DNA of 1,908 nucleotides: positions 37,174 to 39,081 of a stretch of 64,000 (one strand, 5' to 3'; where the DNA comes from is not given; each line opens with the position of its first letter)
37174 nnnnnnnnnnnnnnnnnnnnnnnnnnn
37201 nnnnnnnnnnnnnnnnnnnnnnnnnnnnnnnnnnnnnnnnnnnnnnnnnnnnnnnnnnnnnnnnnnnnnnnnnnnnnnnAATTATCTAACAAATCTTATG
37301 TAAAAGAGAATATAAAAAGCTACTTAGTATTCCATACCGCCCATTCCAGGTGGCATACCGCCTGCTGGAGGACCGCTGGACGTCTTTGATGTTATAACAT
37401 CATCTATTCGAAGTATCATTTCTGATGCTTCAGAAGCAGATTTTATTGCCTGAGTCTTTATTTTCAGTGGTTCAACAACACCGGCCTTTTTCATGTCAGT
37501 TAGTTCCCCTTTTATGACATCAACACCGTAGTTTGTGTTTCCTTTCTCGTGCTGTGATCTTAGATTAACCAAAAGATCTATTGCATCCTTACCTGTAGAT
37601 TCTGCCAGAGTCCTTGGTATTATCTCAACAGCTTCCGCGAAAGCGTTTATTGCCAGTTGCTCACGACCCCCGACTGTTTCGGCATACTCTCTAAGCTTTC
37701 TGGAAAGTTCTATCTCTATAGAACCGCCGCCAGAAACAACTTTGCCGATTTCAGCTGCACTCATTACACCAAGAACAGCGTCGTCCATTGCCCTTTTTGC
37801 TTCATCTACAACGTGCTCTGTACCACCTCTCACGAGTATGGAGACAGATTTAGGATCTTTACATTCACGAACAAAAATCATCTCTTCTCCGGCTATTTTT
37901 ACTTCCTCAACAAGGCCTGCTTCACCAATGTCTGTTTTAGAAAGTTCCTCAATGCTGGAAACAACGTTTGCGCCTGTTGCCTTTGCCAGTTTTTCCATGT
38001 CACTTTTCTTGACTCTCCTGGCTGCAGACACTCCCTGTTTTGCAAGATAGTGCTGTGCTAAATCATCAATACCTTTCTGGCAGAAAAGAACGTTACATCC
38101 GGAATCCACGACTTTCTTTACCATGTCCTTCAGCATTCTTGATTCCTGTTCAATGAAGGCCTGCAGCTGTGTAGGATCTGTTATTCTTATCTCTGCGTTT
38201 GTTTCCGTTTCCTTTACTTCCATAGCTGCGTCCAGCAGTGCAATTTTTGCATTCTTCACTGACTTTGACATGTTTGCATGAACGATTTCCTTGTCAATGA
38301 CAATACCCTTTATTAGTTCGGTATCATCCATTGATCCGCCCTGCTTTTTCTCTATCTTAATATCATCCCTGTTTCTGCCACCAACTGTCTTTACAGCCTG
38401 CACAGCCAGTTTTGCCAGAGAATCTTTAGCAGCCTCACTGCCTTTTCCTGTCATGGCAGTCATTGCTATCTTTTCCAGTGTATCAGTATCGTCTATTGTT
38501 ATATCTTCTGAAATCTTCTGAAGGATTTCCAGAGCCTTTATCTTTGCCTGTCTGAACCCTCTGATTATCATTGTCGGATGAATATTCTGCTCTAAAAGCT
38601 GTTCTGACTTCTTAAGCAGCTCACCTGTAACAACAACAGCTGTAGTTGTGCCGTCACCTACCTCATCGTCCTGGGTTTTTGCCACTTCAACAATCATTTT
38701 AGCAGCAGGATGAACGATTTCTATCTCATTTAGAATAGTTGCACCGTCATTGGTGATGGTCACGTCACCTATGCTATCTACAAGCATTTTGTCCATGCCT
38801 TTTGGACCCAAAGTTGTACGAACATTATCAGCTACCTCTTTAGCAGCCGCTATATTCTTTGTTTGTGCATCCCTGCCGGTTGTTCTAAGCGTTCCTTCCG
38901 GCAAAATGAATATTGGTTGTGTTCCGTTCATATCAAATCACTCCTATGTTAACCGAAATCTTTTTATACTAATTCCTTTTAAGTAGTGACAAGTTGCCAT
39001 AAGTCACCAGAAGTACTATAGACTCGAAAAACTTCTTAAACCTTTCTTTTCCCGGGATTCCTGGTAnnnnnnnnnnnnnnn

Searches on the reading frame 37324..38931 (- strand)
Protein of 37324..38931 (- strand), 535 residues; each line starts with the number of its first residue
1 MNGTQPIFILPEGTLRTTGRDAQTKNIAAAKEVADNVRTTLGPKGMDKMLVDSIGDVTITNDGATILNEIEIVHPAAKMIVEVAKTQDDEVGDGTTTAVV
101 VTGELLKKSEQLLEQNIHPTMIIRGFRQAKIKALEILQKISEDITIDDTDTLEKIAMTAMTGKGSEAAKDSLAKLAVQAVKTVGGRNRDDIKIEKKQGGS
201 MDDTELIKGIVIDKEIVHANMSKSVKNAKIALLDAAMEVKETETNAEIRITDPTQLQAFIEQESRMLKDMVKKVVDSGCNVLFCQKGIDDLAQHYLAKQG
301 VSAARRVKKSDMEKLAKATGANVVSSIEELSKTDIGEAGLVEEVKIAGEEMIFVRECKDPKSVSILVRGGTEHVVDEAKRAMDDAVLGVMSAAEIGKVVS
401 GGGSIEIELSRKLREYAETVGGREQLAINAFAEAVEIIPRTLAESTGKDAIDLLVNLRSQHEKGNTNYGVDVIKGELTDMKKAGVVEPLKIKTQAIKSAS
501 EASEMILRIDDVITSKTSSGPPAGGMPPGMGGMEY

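Call 72: search_protein_families(library=pfam, proteins=[window:37324-38931:-], max_evalue=0.00001)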
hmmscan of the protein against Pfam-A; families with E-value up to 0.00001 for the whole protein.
window:37324-38931:- (535 aa): 1 family
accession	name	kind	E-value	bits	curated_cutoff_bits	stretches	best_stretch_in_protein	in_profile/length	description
PF00118.29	Cpn60_TCP1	-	4.4e-181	603.3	34.3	1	33-516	1-489/490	TCP-1/cpn60 chaperonin family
